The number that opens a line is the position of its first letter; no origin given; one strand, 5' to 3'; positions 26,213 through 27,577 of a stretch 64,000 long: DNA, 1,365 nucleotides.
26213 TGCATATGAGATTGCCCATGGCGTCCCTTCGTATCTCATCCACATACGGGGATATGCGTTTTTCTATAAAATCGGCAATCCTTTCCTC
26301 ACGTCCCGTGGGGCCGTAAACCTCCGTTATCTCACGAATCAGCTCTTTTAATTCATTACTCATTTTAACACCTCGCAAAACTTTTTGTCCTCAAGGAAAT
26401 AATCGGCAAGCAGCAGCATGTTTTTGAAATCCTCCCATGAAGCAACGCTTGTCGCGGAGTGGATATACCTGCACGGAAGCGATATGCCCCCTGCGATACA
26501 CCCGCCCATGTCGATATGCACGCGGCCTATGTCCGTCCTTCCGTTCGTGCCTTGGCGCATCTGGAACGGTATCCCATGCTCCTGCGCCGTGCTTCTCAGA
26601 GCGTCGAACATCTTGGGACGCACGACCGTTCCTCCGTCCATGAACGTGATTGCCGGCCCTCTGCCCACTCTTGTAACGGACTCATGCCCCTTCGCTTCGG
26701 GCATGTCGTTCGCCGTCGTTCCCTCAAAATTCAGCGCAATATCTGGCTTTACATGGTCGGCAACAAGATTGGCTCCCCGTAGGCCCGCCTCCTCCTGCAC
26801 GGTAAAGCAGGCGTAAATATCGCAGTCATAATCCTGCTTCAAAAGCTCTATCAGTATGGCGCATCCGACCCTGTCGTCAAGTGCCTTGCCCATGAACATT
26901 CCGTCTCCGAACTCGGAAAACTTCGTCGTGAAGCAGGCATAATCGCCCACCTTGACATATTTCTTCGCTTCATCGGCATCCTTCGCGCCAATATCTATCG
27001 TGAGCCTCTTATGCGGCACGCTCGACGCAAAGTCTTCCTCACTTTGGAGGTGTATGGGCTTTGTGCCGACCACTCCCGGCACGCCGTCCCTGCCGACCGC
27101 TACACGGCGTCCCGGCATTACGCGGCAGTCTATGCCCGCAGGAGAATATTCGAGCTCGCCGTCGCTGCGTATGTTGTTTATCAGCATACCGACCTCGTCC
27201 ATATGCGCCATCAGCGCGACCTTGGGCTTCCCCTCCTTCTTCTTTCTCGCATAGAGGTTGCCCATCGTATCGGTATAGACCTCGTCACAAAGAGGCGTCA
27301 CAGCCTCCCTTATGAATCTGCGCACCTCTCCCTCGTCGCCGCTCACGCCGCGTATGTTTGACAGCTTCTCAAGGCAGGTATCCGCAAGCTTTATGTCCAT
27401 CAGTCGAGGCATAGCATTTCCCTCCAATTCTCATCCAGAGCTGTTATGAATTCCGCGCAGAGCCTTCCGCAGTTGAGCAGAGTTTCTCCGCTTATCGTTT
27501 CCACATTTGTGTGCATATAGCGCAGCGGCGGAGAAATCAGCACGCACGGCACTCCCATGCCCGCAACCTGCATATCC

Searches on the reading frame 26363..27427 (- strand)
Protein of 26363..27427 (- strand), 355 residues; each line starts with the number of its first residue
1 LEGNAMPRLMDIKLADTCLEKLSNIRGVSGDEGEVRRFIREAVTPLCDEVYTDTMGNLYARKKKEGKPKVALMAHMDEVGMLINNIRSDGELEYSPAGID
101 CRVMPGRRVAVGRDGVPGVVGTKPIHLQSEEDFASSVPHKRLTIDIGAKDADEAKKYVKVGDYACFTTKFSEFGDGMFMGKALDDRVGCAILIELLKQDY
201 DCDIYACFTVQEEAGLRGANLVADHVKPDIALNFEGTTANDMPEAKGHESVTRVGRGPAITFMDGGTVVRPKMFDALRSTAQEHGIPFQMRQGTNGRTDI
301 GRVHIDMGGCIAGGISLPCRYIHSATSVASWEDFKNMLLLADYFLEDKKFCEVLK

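Call 24: find_related_loci(query=window:26363-27427:-, collection=genome_contigs, flank=10000)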
Query window:26363-27427:- (355 aa) in genome_contigs; peptide patterns used: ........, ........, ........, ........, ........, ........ (x = any residue, [..] = any of these).
320 stretches matched a pattern; 191 encode a relative of the query (tblastn E <= 1e-3); the best 80 are kept; 80 distinct loci.
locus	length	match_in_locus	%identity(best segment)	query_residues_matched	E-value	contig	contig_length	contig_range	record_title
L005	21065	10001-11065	74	1-355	0e+0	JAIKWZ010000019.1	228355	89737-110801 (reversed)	MAG: Clostridiales bacterium isolate RUI442 k141_1777816_flag=0_multi=15.9993_len=228355, whole genome shotgun sequence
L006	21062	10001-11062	75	1-354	0e+0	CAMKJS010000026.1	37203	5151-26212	MAG: uncultured Clostridia bacterium isolate SRR12081298_bin.59_metaWRAP_v1.3_MAG genome assembly, contig: ERZ12289774.1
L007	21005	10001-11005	62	19-354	4e-134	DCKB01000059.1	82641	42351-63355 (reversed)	MAG TPA_asm: Christensenella sp. UBA1685 UBA1685_contig_754, whole genome shotgun sequence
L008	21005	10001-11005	61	19-354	6e-133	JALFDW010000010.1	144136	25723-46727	MAG: bacterium isolate SUG591 k141_45386, whole genome shotgun sequence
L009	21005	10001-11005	60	19-354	9e-133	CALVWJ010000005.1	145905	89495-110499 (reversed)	MAG: uncultured Clostridia bacterium isolate BRZ_CQ__bin28 genome assembly, contig: BRZ_CQ__NODE_152_length_145905_cov_5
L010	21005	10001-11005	58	19-354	3e-125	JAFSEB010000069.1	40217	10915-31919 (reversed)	MAG: Clostridia bacterium isolate RGIG3058 Goat_Rectum-5__c523890, whole genome shotgun sequence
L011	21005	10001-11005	59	19-354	1e-124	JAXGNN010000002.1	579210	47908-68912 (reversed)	MAG: Christensenellales bacterium isolate AnMBR.bin257 bin257_2, whole genome shotgun sequence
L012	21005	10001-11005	57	19-354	8e-124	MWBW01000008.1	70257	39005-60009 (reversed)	MAG: Firmicutes bacterium ADurb.Bin248 BWY35_contig000008, whole genome shotgun sequence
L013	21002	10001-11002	57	19-353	1e-123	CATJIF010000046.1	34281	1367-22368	MAG: uncultured Peptostreptococcaceae bacterium isolate iMGMC-281_1678881674 genome assembly, contig: MegahitA5_10392, w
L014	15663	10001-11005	57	19-354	1e-122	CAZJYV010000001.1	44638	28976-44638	MAG TPA_asm: uncultured Clostridium sp. isolate SRP192927_co4_964 genome assembly, contig: NODE_1114_length_44638_cov_4.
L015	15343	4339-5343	56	19-354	4e-120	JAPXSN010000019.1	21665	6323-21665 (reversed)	MAG: Clostridia bacterium isolate binned_ad_9.19 NODE_2946_length_21665_cov_1.827375, whole genome shotgun sequence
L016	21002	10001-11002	57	19-354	1e-119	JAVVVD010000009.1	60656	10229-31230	MAG: Clostridia bacterium isolate CGS10Y2-bin70 NODE_9_length_60656_cov_29.147576, whole genome shotgun sequence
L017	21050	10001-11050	49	19-355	4e-106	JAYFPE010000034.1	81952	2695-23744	MAG: Candidatus Pelethousia sp. isolate CA_100 c_CA_000000029619, whole genome shotgun sequence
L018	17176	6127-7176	48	19-355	1e-102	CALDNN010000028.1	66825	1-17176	MAG TPA_asm: uncultured Clostridia bacterium isolate SRR1562007_bin.12_CONCOCT_v1.1_MAG genome assembly, contig: ERZ7240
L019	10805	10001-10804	58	19-287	5e-100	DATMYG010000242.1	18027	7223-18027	MAG TPA_asm: Clostridia bacterium isolate SMAG_U13140 k141_95812, whole genome shotgun sequence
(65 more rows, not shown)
